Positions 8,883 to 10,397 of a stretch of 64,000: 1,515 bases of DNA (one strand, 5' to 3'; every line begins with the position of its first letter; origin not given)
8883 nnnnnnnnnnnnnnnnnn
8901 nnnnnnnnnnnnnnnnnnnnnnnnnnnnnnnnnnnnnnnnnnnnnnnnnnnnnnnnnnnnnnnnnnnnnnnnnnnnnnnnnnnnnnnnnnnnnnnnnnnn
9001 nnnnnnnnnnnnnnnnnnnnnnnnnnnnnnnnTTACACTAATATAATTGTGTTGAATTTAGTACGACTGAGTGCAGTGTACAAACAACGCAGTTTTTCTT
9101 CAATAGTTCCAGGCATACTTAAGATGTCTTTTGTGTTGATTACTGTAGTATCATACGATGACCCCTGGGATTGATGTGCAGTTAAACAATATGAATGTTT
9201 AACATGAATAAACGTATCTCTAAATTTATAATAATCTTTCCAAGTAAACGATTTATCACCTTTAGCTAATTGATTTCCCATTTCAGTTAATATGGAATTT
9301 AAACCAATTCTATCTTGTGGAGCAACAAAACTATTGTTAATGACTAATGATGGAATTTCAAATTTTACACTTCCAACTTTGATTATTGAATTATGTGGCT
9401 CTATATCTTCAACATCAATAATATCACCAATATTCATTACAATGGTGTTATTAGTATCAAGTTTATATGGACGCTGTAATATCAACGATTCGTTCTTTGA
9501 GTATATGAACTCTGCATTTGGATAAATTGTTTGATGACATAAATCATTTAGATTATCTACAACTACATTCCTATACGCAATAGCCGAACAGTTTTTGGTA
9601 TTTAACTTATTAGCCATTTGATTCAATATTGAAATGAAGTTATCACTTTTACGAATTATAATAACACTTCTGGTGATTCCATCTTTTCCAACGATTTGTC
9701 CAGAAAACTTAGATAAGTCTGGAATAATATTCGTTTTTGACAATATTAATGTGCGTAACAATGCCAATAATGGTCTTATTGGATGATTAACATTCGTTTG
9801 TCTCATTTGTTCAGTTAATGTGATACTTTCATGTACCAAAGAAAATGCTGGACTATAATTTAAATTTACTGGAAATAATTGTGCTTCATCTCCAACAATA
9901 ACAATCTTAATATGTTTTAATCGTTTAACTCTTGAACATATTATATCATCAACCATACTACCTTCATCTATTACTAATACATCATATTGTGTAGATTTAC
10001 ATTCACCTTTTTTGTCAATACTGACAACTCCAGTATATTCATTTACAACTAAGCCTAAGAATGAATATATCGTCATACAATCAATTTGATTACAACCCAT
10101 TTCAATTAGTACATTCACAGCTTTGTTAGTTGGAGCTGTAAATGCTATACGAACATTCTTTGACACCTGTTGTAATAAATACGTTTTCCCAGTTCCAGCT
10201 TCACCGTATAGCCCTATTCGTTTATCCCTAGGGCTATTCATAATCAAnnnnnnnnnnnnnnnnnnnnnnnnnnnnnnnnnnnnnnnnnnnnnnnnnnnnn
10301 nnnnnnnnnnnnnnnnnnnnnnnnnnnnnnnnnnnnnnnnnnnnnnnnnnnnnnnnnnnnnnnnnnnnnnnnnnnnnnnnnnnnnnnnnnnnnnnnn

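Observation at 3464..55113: Dispersed family of 68-bp palindromic elements with a fixed 19-12-6-12-19 architecture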

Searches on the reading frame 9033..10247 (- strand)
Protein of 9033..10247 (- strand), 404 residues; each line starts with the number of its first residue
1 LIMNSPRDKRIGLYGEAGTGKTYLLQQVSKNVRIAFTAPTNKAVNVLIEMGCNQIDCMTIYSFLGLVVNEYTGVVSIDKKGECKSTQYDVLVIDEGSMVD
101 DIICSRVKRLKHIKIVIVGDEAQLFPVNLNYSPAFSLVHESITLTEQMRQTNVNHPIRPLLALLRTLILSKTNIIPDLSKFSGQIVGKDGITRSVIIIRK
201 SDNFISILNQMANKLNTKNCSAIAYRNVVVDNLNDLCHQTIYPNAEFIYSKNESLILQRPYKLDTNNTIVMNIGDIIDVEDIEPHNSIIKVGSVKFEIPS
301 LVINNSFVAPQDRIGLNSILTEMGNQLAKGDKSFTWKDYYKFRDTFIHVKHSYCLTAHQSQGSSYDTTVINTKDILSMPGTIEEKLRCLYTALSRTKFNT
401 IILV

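Call 6: search_protein_families(library=phrogs, proteins=[window:9033-10247:-])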
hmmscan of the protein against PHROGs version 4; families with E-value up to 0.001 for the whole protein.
window:9033-10247:- (404 aa): 5 families
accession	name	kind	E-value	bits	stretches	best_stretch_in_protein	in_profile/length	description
phrog_325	-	DNA, RNA and nucleotide metabolism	5.9e-68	231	1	5-399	488-863/986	Dda-like helicase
phrog_4412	-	DNA, RNA and nucleotide metabolism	5.9e-21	75.5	2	13-127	350-463/743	exonuclease V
phrog_25471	-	unknown function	5.2e-08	34.1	1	9-115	22-148/162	-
phrog_124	-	DNA, RNA and nucleotide metabolism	0.00031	21.2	0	4-108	39-129/382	Sak4-like ssDNA annealing protein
phrog_25411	-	unknown function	0.00032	20.5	0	79-128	345-393/627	-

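Call 42: find_homologous_proteins(query=window:9033-10247:-, max_evalue=1e-30)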
Query window:9033-10247:- (404 aa): 23 proteins with E <= 1e-30 among 3316 candidates.
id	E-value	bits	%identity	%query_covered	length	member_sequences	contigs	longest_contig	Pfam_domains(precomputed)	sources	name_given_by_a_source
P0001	2.8e-263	891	100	100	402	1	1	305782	PF13538.13,PF13086.13,PF13479.13,PF05970.21,PF01443.25,PF13604.13,PF13245.13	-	-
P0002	3.0e-185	634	69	100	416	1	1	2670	PF13538.13,PF13086.13,PF13479.13,PF05970.21,PF01443.25,PF13604.13,PF13245.13,PF13401.13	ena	-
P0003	5.3e-179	613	66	100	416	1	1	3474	PF13538.13,PF13086.13,PF13479.13,PF05970.21,PF01443.25,PF13604.13,PF13245.13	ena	-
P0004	2.7e-85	305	43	97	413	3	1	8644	PF13538.13,PF13086.13,PF05970.21,PF01443.25,PF13604.13,PF13245.13,PF13401.13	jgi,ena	-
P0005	7.3e-85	303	41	97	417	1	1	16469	PF13538.13,PF13086.13,PF05970.21,PF01443.25,PF13604.13,PF13245.13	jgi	-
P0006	2.2e-84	302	40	99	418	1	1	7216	PF13538.13,PF05970.21,PF13604.13,PF13245.13,PF13401.13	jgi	-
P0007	1.0e-83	300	42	97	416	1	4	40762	PF13538.13,PF01443.25,PF13604.13,PF13245.13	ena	-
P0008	7.7e-83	297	41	99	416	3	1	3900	PF13538.13,PF01443.25,PF13604.13,PF13245.13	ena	-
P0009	9.9e-82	293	41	99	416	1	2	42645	PF13538.13,PF05970.21,PF01443.25,PF13604.13,PF13245.13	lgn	-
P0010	1.1e-81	293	41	97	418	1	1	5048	PF13538.13,PF13086.13,PF05970.21,PF01443.25,PF13604.13,PF13245.13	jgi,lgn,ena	jgi:ATP-dependent exoDNAse (exonuclease V) alpha subunit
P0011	7.4e-81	290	40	97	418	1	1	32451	PF13538.13,PF13086.13,PF05970.21,PF01443.25,PF13604.13,PF13245.13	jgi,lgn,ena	-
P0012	6.1e-80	287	40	97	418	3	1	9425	PF13538.13,PF13086.13,PF05970.21,PF01443.25,PF13604.13,PF13245.13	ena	-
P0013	4.8e-79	284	39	100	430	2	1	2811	PF13538.13,PF13086.13,PF05970.21,PF01443.25,PF13604.13,PF13245.13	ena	-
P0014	1.3e-73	266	38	97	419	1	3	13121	PF13538.13,PF01443.25,PF13604.13,PF13245.13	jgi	jgi:exodeoxyribonuclease-5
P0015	9.3e-64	234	36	99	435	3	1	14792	PF13538.13,PF13086.13,PF05970.21,PF01443.25,PF13604.13,PF13245.13,PF13401.13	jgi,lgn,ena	-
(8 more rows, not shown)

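Call 43: find_encoding_contigs(protein=P0002, flank=10000)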
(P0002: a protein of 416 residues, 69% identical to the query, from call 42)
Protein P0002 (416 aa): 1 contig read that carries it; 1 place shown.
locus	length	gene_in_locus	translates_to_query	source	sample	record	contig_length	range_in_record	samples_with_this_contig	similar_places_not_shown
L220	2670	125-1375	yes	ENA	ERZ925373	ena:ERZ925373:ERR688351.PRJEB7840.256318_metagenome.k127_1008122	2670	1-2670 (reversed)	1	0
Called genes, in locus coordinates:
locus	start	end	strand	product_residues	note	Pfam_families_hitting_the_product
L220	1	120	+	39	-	?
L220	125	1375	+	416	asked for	PF05970:PIF1, PF13086:AAA_11 (faint), PF13245:AAA_19, PF13604:AAA_30, PF13401:AAA_22 (faint), PF13479:AAA_24 (weak), PF01443:Viral_helicase1 (faint), PF13538:UvrD_C_2 (weak)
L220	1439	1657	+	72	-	-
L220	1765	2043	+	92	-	-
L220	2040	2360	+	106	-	PF20274:cREC_REC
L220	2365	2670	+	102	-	?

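Call 44: find_encoding_contigs(protein=P0003, flank=10000)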
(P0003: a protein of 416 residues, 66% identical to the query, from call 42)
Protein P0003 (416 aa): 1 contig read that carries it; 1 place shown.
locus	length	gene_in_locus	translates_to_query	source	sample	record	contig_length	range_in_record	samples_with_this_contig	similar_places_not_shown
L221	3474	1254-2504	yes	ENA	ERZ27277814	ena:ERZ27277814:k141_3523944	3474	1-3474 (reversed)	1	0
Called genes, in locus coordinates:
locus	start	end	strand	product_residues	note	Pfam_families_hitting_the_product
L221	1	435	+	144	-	?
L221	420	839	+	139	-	-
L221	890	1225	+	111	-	-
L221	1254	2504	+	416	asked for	PF05970:PIF1 (weak), PF13086:AAA_11 (faint), PF13245:AAA_19, PF13604:AAA_30, PF13479:AAA_24 (weak), PF01443:Viral_helicase1 (faint), PF13538:UvrD_C_2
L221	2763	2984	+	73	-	-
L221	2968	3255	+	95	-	-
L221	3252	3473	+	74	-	?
